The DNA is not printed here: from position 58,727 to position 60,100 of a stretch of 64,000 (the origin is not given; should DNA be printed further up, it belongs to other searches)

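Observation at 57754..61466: Nucleotide-sugar tailoring set suggesting an amidated or modified uronic or amino sugar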

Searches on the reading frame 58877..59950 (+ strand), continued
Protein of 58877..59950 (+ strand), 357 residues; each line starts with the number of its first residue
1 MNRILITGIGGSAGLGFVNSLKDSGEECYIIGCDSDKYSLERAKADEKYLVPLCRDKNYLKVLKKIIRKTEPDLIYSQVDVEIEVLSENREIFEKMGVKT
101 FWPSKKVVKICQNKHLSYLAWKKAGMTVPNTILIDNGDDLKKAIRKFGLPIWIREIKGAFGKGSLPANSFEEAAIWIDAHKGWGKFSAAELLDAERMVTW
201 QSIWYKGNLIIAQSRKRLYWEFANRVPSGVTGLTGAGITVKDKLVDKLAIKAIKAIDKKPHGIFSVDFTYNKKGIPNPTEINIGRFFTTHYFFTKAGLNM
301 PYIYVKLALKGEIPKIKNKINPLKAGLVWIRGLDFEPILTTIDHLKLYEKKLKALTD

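Call 51: find_encoding_contigs(protein=P0027, flank=10000, max_places=1)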
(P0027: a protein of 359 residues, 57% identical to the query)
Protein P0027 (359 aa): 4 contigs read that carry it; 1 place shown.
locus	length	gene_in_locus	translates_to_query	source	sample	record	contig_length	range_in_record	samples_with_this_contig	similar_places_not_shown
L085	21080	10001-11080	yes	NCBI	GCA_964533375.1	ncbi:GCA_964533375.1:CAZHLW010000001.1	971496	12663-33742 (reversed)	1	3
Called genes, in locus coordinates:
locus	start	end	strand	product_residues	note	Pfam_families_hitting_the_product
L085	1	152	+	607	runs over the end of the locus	PF13522:GATase_6, PF13537:GATase_7, PF00733:Asn_synthase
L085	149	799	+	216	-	PF13489:Methyltransf_23, PF08241:Methyltransf_11, PF08242:Methyltransf_12 (weak), PF13649:Methyltransf_25, PF13847:Methyltransf_31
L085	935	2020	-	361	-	PF02350:Epimerase_2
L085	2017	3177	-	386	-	PF13439:Glyco_transf_4, PF13579:Glyco_trans_4_4 (weak), PF00534:Glycos_transf_1, PF13692:Glyco_trans_1_4, PF13524:Glyco_trans_1_2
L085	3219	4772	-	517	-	-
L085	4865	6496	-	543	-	-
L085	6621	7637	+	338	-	PF01408:GFO_IDH_MocA, PF22725:GFO_IDH_MocA_C3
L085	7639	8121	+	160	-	PF25087:GMPPB_C, PF25084:LbH_EIF2B, PF00132:Hexapep, PF14602:Hexapep_2 (weak)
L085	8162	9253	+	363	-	PF00266:Aminotran_5 (weak), PF01041:DegT_DnrJ_EryC1, PF01212:Beta_elim_lyase, PF01053:Cys_Met_Meta_PP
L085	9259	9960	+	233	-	PF00535:Glycos_transf_2, PF13641:Glyco_tranf_2_3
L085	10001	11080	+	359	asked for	-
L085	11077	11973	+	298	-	PF01073:3Beta_HSD, PF01370:Epimerase, PF04321:RmlD_sub_bind, PF07993:NAD_binding_4 (faint), PF13460:NAD_binding_10, PF16363:GDP_Man_Dehyd, PF02719:Polysacc_synt_2 (weak)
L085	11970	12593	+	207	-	PF00702:Hydrolase (weak), PF13419:HAD_2, PF13242:Hydrolase_like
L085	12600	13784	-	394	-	PF00535:Glycos_transf_2, PF04138:GtrA_DPMS_TM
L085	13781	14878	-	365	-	PF13477:Glyco_trans_4_2 (weak), PF13439:Glyco_transf_4 (weak), PF00534:Glycos_transf_1, PF13692:Glyco_trans_1_4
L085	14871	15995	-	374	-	PF20706:GT4-conflict, PF00534:Glycos_transf_1, PF13692:Glyco_trans_1_4, PF13524:Glyco_trans_1_2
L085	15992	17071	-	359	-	PF13439:Glyco_transf_4, PF13579:Glyco_trans_4_4 (weak), PF20706:GT4-conflict, PF00534:Glycos_transf_1, PF13692:Glyco_trans_1_4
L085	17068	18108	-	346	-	PF01073:3Beta_HSD, PF01370:Epimerase, PF02719:Polysacc_synt_2, PF04321:RmlD_sub_bind, PF07993:NAD_binding_4, PF16363:GDP_Man_Dehyd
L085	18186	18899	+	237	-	PF00483:NTP_transferase, PF12804:NTP_transf_3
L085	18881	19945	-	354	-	PF13439:Glyco_transf_4, PF20706:GT4-conflict (weak), PF00534:Glycos_transf_1, PF13692:Glyco_trans_1_4, PF13524:Glyco_trans_1_2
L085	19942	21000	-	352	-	PF13439:Glyco_transf_4 (weak), PF00534:Glycos_transf_1, PF13692:Glyco_trans_1_4, PF13524:Glyco_trans_1_2 (weak)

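Call 52: find_encoding_contigs(protein=P0077, flank=10000, max_places=1)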
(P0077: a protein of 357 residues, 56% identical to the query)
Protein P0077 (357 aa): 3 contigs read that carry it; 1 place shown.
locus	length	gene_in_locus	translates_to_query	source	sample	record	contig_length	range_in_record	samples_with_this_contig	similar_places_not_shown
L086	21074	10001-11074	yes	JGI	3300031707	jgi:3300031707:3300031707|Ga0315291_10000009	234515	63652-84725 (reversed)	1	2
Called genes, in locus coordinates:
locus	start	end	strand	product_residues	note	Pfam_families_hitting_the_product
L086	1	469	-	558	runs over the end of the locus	PF21722:Gly_rich_2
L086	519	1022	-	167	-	PF13473:Cupredoxin_1 (weak)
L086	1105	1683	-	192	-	PF05635:23S_rRNA_IVP (weak)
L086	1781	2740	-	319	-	PF00070:Pyr_redox (faint), PF01134:GIDA (faint), PF03486:HI0933_like (faint), PF07992:Pyr_redox_2, PF12831:FAD_oxidored (weak), PF13738:Pyr_redox_3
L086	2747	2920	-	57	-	PF03779:SPW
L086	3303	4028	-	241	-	PF13098:Thioredoxin_2 (weak), PF13462:Thioredoxin_4, PF01323:DSBA (weak)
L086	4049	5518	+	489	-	PF01943:Polysacc_synt, PF03023:MurJ (weak), PF13440:Polysacc_synt_3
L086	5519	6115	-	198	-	-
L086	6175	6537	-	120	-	PF05635:23S_rRNA_IVP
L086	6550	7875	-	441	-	PF04932:Wzy_C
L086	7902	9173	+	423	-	PF02826:2-Hacid_dh_C (faint), PF03446:NAD_binding_2 (weak), PF03721:UDPG_MGDP_dh_N, PF00984:UDPG_MGDP_dh, PF03720:UDPG_MGDP_dh_C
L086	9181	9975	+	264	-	PF01408:GFO_IDH_MocA, PF22725:GFO_IDH_MocA_C3, PF02894:GFO_IDH_MocA_C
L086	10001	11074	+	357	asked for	-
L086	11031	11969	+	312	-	PF05368:NmrA, PF01073:3Beta_HSD, PF01370:Epimerase, PF02719:Polysacc_synt_2, PF04321:RmlD_sub_bind, PF13460:NAD_binding_10 (weak), PF16363:GDP_Man_Dehyd, PF07993:NAD_binding_4 (weak)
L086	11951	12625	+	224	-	PF00702:Hydrolase (weak), PF13419:HAD_2, PF13242:Hydrolase_like (weak)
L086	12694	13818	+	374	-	PF00266:Aminotran_5, PF01041:DegT_DnrJ_EryC1, PF01053:Cys_Met_Meta_PP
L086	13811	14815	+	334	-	PF00535:Glycos_transf_2, PF10111:Glyco_tranf_2_2 (faint), PF13506:Glyco_transf_21, PF13641:Glyco_tranf_2_3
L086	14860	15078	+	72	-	-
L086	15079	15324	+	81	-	PF05016:ParE_toxin (weak)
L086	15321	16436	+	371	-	PF13477:Glyco_trans_4_2, PF13439:Glyco_transf_4, PF13579:Glyco_trans_4_4, PF00534:Glycos_transf_1, PF13692:Glyco_trans_1_4, PF13524:Glyco_trans_1_2 (weak)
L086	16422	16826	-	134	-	PF05168:HEPN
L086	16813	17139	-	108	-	PF01909:NTP_transf_2, PF18765:Polbeta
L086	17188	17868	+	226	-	PF01209:Ubie_methyltran (weak), PF05175:MTS (weak), PF02390:Methyltransf_4, PF13847:Methyltransf_31, PF08241:Methyltransf_11, PF08242:Methyltransf_12, PF13649:Methyltransf_25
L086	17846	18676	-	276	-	PF00535:Glycos_transf_2, PF10111:Glyco_tranf_2_2, PF13641:Glyco_tranf_2_3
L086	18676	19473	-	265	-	PF03721:UDPG_MGDP_dh_N, PF00984:UDPG_MGDP_dh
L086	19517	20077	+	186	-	PF13649:Methyltransf_25, PF08241:Methyltransf_11, PF13489:Methyltransf_23, PF08242:Methyltransf_12 (weak), PF13847:Methyltransf_31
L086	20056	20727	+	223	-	PF13489:Methyltransf_23, PF13649:Methyltransf_25 (weak), PF08241:Methyltransf_11 (weak), PF08242:Methyltransf_12 (weak)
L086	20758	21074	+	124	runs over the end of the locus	PF05635:23S_rRNA_IVP, PF22296:bAvd (weak)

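Call 53: find_encoding_contigs(protein=P0086, flank=10000, max_places=1)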
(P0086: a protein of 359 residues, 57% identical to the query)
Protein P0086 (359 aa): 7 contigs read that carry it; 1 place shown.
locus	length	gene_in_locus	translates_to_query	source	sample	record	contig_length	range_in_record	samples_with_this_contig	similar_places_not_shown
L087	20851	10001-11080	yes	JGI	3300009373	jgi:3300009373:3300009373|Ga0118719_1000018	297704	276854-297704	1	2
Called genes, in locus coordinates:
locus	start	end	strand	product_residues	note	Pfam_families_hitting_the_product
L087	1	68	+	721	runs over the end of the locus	PF06835:LptC (faint)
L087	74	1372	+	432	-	PF02558:ApbA (weak), PF03446:NAD_binding_2 (faint), PF03721:UDPG_MGDP_dh_N, PF00984:UDPG_MGDP_dh, PF03720:UDPG_MGDP_dh_C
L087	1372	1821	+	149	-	PF00908:dTDP_sugar_isom, PF05523:FdtA (weak), PF14667:Polysacc_synt_C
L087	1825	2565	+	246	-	PF00483:NTP_transferase, PF12804:NTP_transf_3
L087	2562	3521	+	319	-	PF01073:3Beta_HSD, PF01370:Epimerase, PF02719:Polysacc_synt_2, PF04321:RmlD_sub_bind, PF07993:NAD_binding_4, PF13460:NAD_binding_10, PF16363:GDP_Man_Dehyd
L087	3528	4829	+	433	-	PF03721:UDPG_MGDP_dh_N, PF02737:3HCDH_N (faint), PF03446:NAD_binding_2 (weak), PF00984:UDPG_MGDP_dh, PF03720:UDPG_MGDP_dh_C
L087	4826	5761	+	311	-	PF00106:adh_short (weak), PF01073:3Beta_HSD, PF01370:Epimerase, PF02719:Polysacc_synt_2 (faint), PF04321:RmlD_sub_bind, PF07993:NAD_binding_4 (faint), PF16363:GDP_Man_Dehyd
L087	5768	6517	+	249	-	PF13641:Glyco_tranf_2_3, PF00535:Glycos_transf_2, PF10111:Glyco_tranf_2_2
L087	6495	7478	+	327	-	PF00535:Glycos_transf_2, PF13632:Glyco_trans_2_3 (weak)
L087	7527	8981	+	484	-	PF02310:B12-binding, PF04055:Radical_SAM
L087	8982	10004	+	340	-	PF01408:GFO_IDH_MocA, PF02894:GFO_IDH_MocA_C, PF22725:GFO_IDH_MocA_C3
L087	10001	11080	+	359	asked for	PF21360:PylC-like_N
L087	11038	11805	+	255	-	PF00106:adh_short, PF01370:Epimerase (weak), PF08659:KR, PF13561:adh_short_C2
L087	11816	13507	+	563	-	PF02776:TPP_enzyme_N, PF00205:TPP_enzyme_M, PF02775:TPP_enzyme_C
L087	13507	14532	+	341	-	PF00535:Glycos_transf_2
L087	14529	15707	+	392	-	PF00534:Glycos_transf_1, PF13524:Glyco_trans_1_2, PF13692:Glyco_trans_1_4, PF20706:GT4-conflict (weak)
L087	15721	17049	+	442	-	PF01210:NAD_Gly3P_dh_N (faint), PF03446:NAD_binding_2 (faint), PF03721:UDPG_MGDP_dh_N, PF00984:UDPG_MGDP_dh, PF03720:UDPG_MGDP_dh_C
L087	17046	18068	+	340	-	PF01073:3Beta_HSD, PF01370:Epimerase, PF02719:Polysacc_synt_2 (weak), PF07993:NAD_binding_4 (weak), PF16363:GDP_Man_Dehyd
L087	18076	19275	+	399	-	PF00534:Glycos_transf_1, PF13692:Glyco_trans_1_4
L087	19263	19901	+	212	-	PF13489:Methyltransf_23, PF07021:MetW, PF13847:Methyltransf_31, PF08241:Methyltransf_11, PF08242:Methyltransf_12, PF13649:Methyltransf_25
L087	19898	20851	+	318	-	?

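Call 60: get_annotated_region(hit=H15, flank=10000)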
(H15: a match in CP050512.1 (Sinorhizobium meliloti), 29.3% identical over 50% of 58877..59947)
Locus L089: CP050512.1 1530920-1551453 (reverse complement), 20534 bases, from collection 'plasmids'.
description: Sinorhizobium meliloti strain RCAM1750 plasmid p_2, complete sequence
organism: Sinorhizobium meliloti (NCBI taxid 382)
taxonomy: Bacteria; Pseudomonadota; Alphaproteobacteria; Hyphomicrobiales; Rhizobiaceae; Sinorhizobium; Sinorhizobium meliloti
host: -; source: Medicago sativa,cell culture,root nodule; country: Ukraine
typing (MOB-suite, as given by PLSDB): mobilizable; relaxase MOBQ
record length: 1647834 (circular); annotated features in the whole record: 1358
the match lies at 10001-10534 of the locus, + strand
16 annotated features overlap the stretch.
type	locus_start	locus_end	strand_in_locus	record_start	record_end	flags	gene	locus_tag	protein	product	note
CDS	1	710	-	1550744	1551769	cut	-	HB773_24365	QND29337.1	aminotransferase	-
CDS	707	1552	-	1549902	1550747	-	-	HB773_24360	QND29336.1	carbohydrate ABC transporter permease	-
CDS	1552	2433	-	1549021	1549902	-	-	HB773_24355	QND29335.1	sugar ABC transporter permease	-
CDS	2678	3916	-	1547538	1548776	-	-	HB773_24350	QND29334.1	extracellular solute-binding protein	-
CDS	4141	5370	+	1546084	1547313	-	-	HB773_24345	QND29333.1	ROK family transcriptional regulator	-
CDS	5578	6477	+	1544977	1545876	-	cysD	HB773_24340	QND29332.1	sulfate adenylyltransferase subunit CysD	-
CDS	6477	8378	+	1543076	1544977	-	nodQ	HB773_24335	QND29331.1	bifunctional sulfate adenylyltransferase/adenylyl-sulfate kinase NodQ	-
CDS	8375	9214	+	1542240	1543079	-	cysQ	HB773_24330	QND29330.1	3'(2'),5'-bisphosphate nucleotidase CysQ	-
CDS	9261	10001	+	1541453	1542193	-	-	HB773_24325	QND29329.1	histidinol-phosphatase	-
CDS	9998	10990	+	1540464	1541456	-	-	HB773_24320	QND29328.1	ATP-grasp domain-containing protein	-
CDS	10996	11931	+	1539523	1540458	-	-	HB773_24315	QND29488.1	NAD(P)-dependent oxidoreductase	-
CDS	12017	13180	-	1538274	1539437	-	-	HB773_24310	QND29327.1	calcium-binding protein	-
CDS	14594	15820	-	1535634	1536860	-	-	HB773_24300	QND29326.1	glycosyltransferase family 4 protein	-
CDS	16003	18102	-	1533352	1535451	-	-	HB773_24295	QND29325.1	polysaccharide biosynthesis protein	-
CDS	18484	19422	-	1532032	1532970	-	-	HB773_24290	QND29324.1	methionyl-tRNA formyltransferase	-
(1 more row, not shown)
